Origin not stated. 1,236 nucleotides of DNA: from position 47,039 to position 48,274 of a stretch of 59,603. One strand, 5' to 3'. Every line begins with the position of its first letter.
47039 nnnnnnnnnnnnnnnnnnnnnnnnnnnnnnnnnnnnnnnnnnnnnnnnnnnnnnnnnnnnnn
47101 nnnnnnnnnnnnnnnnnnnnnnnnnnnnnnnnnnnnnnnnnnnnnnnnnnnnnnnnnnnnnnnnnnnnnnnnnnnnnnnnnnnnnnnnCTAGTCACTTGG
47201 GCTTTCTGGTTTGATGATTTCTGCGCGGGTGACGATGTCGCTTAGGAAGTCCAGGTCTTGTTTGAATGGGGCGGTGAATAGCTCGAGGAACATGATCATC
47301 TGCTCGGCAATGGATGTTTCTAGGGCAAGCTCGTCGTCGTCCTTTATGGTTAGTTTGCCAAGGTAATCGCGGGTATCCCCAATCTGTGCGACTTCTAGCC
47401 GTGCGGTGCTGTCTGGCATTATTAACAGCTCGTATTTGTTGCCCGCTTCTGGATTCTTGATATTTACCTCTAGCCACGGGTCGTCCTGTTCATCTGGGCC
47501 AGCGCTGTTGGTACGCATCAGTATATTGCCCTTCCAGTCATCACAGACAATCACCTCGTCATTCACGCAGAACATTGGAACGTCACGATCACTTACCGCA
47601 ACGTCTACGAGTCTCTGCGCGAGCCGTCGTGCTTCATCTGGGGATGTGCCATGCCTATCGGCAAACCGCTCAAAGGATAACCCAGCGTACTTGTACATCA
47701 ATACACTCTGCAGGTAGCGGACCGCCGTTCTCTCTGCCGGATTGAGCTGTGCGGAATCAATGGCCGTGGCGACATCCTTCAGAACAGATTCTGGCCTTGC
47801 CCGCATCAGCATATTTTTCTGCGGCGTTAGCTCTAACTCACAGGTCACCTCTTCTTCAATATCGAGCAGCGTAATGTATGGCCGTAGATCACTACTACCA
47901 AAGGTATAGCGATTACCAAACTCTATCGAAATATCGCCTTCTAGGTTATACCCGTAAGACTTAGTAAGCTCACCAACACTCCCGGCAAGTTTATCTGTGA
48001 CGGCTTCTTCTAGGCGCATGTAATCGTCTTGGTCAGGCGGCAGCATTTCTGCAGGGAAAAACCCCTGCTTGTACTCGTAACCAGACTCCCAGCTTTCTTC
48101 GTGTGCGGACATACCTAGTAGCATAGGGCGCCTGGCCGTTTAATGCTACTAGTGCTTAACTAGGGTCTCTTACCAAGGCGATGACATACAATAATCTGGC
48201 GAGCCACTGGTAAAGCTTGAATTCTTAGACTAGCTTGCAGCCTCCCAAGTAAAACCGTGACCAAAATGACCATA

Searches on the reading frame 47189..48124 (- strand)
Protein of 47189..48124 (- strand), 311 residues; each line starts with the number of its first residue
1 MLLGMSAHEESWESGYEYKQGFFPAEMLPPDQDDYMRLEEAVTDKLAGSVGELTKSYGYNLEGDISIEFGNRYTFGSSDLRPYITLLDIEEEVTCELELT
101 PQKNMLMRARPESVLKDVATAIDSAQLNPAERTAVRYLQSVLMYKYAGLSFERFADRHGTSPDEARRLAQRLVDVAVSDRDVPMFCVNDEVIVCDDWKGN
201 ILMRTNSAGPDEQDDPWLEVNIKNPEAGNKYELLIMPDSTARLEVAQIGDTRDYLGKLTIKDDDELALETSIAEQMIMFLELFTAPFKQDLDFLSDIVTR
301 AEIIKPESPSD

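Call 4: search_protein_families(library=pfam, proteins=[window:47189-48124:-], max_evalue=0.1)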
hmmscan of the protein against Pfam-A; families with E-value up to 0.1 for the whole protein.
window:47189-48124:- (311 aa): 0 families

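Call 9: search_protein_families(library=phrogs, proteins=[window:47189-48124:-], max_evalue=1)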
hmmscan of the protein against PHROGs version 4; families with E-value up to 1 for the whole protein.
window:47189-48124:- (311 aa): 1 family
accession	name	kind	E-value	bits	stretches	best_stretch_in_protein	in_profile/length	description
phrog_38488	-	unknown function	0.2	12.7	0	28-72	6-49/51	-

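Call 59: find_homologous_proteins(query=window:47189-48124:-)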
Query window:47189-48124:- (311 aa): 2 proteins with E <= 0.001 among 1710 candidates.
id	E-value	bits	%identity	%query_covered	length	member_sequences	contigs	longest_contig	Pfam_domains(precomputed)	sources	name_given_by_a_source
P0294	2.9e-198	675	97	100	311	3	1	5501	-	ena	-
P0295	1.9e-103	364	56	98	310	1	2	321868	-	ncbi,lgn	-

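Call 60: find_encoding_contigs(protein=P0295, flank=10000, max_places=2)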
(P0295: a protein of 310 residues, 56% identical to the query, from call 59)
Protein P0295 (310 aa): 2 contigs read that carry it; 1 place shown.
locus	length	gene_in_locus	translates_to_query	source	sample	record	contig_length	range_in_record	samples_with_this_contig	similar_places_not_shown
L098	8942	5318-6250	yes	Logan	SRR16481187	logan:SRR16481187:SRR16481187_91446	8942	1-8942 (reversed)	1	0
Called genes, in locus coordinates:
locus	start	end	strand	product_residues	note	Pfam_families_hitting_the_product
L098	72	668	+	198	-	PF20603:Bact_hydrolase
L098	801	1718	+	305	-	PF11611:DUF4352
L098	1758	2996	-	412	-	-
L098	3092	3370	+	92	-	-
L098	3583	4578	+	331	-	PF00438:S-AdoMet_synt_N, PF02772:S-AdoMet_synt_M, PF02773:S-AdoMet_synt_C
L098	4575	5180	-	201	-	-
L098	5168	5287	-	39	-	-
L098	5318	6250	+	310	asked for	-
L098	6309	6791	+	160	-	-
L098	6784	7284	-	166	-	-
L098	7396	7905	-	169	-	-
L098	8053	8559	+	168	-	PF04307:YdjM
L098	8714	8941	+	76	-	?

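Call 61: find_encoding_contigs(protein=P0294, flank=10000, max_places=2)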
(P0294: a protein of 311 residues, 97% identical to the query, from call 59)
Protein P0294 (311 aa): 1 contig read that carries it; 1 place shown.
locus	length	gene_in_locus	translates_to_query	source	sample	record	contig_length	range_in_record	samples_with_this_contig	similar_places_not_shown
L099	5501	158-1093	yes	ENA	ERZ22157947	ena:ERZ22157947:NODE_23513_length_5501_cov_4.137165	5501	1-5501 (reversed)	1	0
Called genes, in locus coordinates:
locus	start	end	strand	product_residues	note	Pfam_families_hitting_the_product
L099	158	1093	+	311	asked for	-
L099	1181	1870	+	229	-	PF09553:RE_Eco47II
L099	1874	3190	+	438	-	PF00376:MerR, PF12728:HTH_17 (weak), PF13411:MerR_1, PF00145:DNA_methylase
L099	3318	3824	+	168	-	PF04307:YdjM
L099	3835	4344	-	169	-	-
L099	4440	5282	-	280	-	PF01553:Acyltransferase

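Call 84: list_cluster_members(proteins=[P0295, P0132, P0138, P0003, P0006, P0023, P0044])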
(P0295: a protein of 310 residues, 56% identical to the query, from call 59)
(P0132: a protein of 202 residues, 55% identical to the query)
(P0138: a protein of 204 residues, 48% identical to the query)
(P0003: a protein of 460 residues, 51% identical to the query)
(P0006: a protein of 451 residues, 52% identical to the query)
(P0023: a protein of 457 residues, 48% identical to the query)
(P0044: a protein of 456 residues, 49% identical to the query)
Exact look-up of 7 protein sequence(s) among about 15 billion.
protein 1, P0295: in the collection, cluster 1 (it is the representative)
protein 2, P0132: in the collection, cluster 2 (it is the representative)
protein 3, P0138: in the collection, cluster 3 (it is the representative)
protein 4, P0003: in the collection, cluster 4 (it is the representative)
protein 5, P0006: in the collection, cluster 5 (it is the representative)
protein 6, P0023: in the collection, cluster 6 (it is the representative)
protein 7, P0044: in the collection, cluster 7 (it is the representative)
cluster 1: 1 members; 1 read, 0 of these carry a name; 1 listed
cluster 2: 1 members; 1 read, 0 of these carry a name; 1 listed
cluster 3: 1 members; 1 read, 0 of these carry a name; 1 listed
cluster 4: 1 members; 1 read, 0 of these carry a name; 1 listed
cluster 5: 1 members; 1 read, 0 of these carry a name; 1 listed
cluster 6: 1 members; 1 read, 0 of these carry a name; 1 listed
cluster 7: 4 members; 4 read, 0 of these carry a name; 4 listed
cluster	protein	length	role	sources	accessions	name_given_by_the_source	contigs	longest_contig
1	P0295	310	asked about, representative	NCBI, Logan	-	-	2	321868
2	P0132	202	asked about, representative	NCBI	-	-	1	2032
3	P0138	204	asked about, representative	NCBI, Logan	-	-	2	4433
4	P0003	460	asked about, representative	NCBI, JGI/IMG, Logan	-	-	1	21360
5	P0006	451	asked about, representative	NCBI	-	-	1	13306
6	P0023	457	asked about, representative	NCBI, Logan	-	-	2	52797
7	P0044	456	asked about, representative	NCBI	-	-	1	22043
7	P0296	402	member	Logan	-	-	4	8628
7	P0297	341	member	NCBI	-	-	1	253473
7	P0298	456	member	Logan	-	-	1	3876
